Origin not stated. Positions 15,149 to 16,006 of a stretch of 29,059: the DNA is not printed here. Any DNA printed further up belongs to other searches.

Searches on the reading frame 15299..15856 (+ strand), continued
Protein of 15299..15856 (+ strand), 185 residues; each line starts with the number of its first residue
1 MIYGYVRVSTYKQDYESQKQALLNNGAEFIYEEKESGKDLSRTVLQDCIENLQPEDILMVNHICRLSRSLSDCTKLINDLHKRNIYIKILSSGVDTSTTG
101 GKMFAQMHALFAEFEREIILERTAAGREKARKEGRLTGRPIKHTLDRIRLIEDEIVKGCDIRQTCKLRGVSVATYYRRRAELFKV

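Call 32: search_solved_structures(query=window:15299-15853:+, max_evalue=0.00001, show_alignments=2)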
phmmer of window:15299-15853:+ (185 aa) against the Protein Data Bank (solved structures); distinct sequences matched with E-value up to 0.00001: 16.
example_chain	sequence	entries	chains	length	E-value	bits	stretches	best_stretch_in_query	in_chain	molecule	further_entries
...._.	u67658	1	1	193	1.5e-28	103.1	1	1-179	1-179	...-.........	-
3uj3_X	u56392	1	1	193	4.2e-28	101.7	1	1-179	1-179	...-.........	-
2gm4_A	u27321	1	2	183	8.7e-18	68.1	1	2-149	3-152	Transposon gamma-delta resolvase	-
1gdt_A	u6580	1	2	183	1.2e-17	67.6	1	2-149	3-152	PROTEIN (GAMMA DELTA RESOLVASE)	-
1zr2_A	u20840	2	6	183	3.2e-17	66.3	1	2-149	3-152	Transposon gamma-delta resolvase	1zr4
5cy1_A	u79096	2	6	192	2.6e-16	63.3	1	2-149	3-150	Transposon Tn3 resolvase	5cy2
1gdr_A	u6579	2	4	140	8.1e-16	61.7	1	2-134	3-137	GAMMA DELTA-RESOLVASE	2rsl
2gm5_A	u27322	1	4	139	1.3e-14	57.8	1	2-131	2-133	Transposon gamma-delta resolvase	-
2r0q_C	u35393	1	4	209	2.9e-12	50.1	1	1-144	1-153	Putative transposon Tn552 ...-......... bin3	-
5c35_A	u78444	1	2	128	5.4e-11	46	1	1-104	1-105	Recombinase Sin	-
5c32_B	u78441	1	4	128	1.1e-10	45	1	1-105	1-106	Putative transposon Tn552 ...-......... bin3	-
5c34_B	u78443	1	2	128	1.4e-10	44.6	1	1-104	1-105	Putative transposon Tn552 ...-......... bin3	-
5c31_A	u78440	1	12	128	6.1e-10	42.6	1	1-102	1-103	Sin, putative plasmid resolvase dimer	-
3pkz_A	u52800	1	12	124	7.8e-10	42.2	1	1-101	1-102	Recombinase Sin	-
1ght_A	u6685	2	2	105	1.6e-08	37.9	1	2-101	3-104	TRANSPOSON GAMMA-DELTA RESOLVASE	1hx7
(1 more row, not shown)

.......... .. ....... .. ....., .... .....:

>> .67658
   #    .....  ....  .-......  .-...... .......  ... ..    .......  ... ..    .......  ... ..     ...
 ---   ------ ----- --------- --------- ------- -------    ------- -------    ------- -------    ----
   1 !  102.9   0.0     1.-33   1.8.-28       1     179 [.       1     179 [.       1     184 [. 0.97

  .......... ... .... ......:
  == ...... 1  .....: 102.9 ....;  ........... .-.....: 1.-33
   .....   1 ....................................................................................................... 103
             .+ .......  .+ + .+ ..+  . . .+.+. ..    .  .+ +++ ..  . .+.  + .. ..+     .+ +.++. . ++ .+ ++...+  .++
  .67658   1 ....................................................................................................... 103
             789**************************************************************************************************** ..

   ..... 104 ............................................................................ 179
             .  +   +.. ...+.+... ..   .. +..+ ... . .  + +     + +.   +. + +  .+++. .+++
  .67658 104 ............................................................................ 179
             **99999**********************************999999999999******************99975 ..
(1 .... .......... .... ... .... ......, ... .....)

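Call 36: find_related_loci(query=A2, collection=viral_contigs, flank=6000)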
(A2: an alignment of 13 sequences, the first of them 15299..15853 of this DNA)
Query A2 (185 aa) in viral_contigs; peptide patterns used: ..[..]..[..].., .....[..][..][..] (x = any residue, [..] = any of these).
599 stretches matched a pattern (row limit reached: there are more); 524 encode a relative of the query (tblastn E <= 1e-3); the best 80 are kept; 80 distinct loci.
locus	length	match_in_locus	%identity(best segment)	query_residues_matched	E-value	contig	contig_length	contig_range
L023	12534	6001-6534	61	1-178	8e-69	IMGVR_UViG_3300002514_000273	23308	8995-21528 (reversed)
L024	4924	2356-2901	58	1-182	1e-67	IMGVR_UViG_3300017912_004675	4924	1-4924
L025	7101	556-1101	57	1-182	4e-65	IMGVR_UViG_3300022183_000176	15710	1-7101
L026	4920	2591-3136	53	1-182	4e-62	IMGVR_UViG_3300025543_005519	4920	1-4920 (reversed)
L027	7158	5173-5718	53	1-182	4e-62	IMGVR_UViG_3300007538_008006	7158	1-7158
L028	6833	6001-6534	53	1-178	2e-61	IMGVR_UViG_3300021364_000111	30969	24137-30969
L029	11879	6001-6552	38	1-184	2e-33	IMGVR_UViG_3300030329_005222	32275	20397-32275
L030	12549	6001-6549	39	1-181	1e-33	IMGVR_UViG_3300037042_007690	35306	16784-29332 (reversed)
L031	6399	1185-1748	37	1-184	2e-30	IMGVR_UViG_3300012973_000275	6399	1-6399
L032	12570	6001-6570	37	1-184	9e-31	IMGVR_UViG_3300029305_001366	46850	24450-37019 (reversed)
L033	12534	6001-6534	37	1-178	2e-30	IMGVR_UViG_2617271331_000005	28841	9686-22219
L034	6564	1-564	37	1-184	2e-30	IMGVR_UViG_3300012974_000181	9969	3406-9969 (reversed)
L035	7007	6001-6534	37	1-178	9e-31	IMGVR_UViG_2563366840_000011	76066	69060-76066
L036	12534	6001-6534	38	1-177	1e-29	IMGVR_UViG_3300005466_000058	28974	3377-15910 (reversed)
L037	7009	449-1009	36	1-181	1e-29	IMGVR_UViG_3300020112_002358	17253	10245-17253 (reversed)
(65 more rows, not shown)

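Call 37: find_related_loci(query=A2, collection=metagenome_contigs, flank=6000)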
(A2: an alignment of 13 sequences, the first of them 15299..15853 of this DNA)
Query A2 (185 aa) in metagenome_contigs; peptide patterns used: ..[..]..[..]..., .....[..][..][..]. (x = any residue, [..] = any of these).
600 stretches matched a pattern (row limit reached: there are more); 521 encode a relative of the query (tblastn E <= 1e-3); the best 80 are kept; 80 distinct loci.
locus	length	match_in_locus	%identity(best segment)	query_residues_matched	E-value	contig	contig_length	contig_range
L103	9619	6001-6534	40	1-177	1e-35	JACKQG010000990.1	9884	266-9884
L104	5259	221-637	44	1-139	5e-32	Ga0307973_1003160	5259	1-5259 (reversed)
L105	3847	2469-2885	43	1-139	7e-32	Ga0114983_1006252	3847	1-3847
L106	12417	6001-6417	42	1-139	9e-32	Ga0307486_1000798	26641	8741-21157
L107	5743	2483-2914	42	1-144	2e-31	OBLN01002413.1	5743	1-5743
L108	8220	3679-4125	41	1-149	6e-31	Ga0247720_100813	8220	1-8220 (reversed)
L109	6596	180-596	43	1-139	9e-31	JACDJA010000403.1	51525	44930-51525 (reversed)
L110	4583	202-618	43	1-139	9e-31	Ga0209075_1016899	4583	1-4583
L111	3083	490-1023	37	1-178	7e-31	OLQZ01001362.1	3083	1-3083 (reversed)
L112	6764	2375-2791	42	1-139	2e-30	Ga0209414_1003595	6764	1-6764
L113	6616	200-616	42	1-139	3e-30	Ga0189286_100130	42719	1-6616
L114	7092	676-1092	42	1-139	2e-30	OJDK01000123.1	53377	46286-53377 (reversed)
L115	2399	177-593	42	1-139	2e-30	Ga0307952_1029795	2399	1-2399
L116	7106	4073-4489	42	1-139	4e-30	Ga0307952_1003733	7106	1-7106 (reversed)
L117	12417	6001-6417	42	1-139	3e-30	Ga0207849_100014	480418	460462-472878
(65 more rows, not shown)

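Call 39: find_encoding_contigs(protein=P0008, flank=3000, max_places=3)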
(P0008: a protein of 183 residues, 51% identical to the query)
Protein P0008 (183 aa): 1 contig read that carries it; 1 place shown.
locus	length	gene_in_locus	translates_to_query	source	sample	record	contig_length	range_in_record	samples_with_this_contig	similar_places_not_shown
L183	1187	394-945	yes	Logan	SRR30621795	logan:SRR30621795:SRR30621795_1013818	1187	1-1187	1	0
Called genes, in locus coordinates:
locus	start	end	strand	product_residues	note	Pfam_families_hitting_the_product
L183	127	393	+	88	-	-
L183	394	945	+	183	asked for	PF00239:Resolvase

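Call 41: search_dna_similar(query=window:15299-15853:+, collection=phages, mode=protein, max_rows=25)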
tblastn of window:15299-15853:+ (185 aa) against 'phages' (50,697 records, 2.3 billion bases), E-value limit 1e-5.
Records with a match: 502; places in all: 516; records where one place covers at least 80% of the query: 190.
Best place of each record, by identity: <60% 502.
By first word of the organism name: Ralstonia 98; Escherichia 64; Streptococcus 58; Staphylococcus 37; Bacteriophage 29; Klebsiella 19; Vibrio 18; Listeria 16; Yersinia 13; Clostridium 12; and 43 more.
By host as written in the record: - 83; Ralstonia solanacearum 69; Escherichia coli 27; Klebsiella pneumoniae 19; Listeria monocytogenes 14; Staphylococcus epidermidis 9; Enterococcus faecalis 8; Yersinia pestis EV76-CN 7; and 184 more.
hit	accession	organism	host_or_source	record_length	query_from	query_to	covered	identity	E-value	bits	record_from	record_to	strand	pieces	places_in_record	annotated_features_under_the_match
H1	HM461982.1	Burkholderia phage KS14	Burkholderia cenocepacia C6433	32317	1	181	98%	39.6%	4e-22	98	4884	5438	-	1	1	6: gp6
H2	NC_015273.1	Burkholderia phage KS14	Burkholderia cenocepacia C6433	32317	1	181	98%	39.6%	4e-22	98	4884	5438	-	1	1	6: DNA invertase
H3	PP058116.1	Burkholderia phage vB_BceM_CEP1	Burkholderia sp.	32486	1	181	98%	39.6%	4e-22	98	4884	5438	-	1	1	recombinase family protein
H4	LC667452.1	Burkholderia phage FLC10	Burkholderia glumae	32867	4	181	96%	39.7%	3e-22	98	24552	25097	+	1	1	hypothetical protein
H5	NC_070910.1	Burkholderia phage FLC10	Burkholderia glumae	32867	4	181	96%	39.7%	3e-22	98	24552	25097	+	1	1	hypothetical protein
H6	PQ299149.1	Escherichia phage LLS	Escherichia coli K12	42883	1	178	96%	38.8%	4e-29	118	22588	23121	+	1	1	24: serine-type DNA invertase Fin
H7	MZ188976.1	Cronobacter phage JK004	Cronobacter sakazakii ATCC 29544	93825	4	177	94%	39.7%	2e-28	116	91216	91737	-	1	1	hypothetical protein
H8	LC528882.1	Burkholderia phage FLC5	Burkholderia glumae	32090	1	178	96%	38.5%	2e-25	107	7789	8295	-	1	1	ORF13: serine recombinase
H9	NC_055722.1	Burkholderia phage FLC5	Burkholderia glumae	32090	1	178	96%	38.5%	2e-25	107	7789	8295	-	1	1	ORF13: DNA invertase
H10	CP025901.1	Escherichia phage 500465-2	Escherichia coli 500465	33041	1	177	96%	38.4%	9e-21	94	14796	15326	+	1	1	record has no annotation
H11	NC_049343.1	Escherichia phage 500465-2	Escherichia coli 500465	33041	1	177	96%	38.4%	9e-21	94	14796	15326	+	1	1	DNA invertase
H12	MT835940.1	Bacteriophage sp.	human fecal samples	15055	1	177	96%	38.4%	5e-26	109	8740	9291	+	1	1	record has no annotation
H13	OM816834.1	Stenotrophomonas phage vB_SmeS_BUCT708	Stenotrophomonas maltophilia BUCT708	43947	1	177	96%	37.9%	3e-30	121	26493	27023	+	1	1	recombinase family protein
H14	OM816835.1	Stenotrophomonas phage vB_SmeS_BUCT709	Stenotrophomonas maltophilia BUCT709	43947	1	177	96%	37.9%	3e-30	121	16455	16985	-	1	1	recombinase family protein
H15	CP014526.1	Haematospirillum jordaniae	Homo sapiens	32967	1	177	96%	37.9%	2e-27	113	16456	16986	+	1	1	DNA invertase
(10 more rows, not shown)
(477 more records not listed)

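Call 61: search_protein_families(library=phrogs, proteins=[L001:9726-10004:+], max_evalue=0.01)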
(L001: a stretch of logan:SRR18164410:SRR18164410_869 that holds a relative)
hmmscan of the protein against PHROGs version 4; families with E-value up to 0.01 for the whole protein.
L001:9726-10004:+ (92 aa): 1 family
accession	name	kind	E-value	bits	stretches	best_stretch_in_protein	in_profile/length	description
phrog_9305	-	unknown function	0.0081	17.4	0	14-45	9-40/111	-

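Call 62: search_protein_families(library=ncbifam, proteins=[window:15299-15856:+, L001:10001-10558:+], max_evalue=0.001)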
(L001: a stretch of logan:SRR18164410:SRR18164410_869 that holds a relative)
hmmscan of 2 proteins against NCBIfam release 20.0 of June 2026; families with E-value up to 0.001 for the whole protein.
window:15299-15856:+ (185 aa): 6 families
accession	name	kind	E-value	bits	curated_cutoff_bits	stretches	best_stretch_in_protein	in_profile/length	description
NF041201.1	recomb_XisF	equivalog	2.7e-19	69.4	375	1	2-140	1-146/465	fdxN element excision recombinase XisF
NF047343.1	SCCmet_CcrB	equivalog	6.7e-16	58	900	1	5-139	12-160/542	cassette chromosome recombinase CcrB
NF009949.0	PRK13413.1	equivalog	4.5e-15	55.9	272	1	1-154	1-162/203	master DNA invertase Mpi family serine-type recombinase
NF047347.1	SCCmet_CcrC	equivalog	2.5e-10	39.5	900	1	35-146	51-166/558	cassette chromosome recombinase CcrC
NF047344.1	SCCmet_CcrA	equivalog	6e-07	28.9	700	1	3-136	5-148/442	cassette chromosome recombinase CcrA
NF049883.1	resolv_YneB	equivalog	7.5e-05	22.3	175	1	5-135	5-147/211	YneB family resolvase-like protein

L001:10001-10558:+ (185 aa): 7 families
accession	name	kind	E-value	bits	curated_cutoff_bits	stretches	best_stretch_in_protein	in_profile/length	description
NF041201.1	recomb_XisF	equivalog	2.3e-21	76.3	375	1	2-137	1-143/465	fdxN element excision recombinase XisF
NF047343.1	SCCmet_CcrB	equivalog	4.9e-17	61.8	900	1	30-139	48-160/542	cassette chromosome recombinase CcrB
NF009949.0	PRK13413.1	equivalog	1.2e-13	51.2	272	1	1-153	1-161/203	master DNA invertase Mpi family serine-type recombinase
NF047344.1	SCCmet_CcrA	equivalog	2.1e-12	46.9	700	1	2-136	4-148/442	cassette chromosome recombinase CcrA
NF047347.1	SCCmet_CcrC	equivalog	3e-11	42.5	900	1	29-143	41-163/558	cassette chromosome recombinase CcrC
NF049883.1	resolv_YneB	equivalog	1.3e-07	31.2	175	1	3-130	3-142/211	YneB family resolvase-like protein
NF033518.0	transpos_IS607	equivalog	0.00028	20.5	110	1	2-85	56-149/187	IS607 family transposase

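Call 66: find_encoding_contigs(protein=window:15299-15853:+, flank=3000, max_places=8)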
Protein window:15299-15853:+ (185 aa): 6 contigs read that carry it; 6 places shown.
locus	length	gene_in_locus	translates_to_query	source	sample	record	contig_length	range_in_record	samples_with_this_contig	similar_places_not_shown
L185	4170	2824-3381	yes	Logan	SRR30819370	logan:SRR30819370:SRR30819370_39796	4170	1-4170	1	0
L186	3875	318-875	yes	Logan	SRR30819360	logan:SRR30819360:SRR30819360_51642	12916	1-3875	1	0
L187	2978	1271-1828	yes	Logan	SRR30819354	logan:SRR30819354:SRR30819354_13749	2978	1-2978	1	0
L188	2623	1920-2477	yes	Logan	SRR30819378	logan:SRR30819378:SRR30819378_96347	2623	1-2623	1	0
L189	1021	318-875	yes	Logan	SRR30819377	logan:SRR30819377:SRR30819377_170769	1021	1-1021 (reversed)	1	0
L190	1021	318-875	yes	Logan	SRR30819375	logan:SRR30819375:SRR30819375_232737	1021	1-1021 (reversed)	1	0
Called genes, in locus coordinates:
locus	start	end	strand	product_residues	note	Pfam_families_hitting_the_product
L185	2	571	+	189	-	?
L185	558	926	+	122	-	PF09723:Zn_ribbon_8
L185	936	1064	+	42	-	-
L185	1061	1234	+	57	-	-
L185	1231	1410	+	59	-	-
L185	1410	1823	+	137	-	-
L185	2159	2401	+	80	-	-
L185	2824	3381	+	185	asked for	PF00239:Resolvase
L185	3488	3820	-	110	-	-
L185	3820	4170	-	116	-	?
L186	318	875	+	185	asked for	PF00239:Resolvase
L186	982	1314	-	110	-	-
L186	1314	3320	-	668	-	PF16510:P22_portal, PF23899:SU10_portal (weak)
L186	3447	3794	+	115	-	-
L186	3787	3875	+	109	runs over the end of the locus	-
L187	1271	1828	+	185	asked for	PF00239:Resolvase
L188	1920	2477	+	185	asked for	PF00239:Resolvase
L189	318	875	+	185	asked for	PF00239:Resolvase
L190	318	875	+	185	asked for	PF00239:Resolvase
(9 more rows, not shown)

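Call 67: find_encoding_contigs(protein=P0003, flank=3000, max_places=4)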
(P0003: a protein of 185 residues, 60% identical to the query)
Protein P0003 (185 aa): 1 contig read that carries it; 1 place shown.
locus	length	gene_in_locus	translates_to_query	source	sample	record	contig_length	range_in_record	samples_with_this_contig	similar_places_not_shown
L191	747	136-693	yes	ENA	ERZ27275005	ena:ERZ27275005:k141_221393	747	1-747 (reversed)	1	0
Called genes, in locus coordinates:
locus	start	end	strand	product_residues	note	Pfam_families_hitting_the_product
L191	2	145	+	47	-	?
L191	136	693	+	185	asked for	PF00239:Resolvase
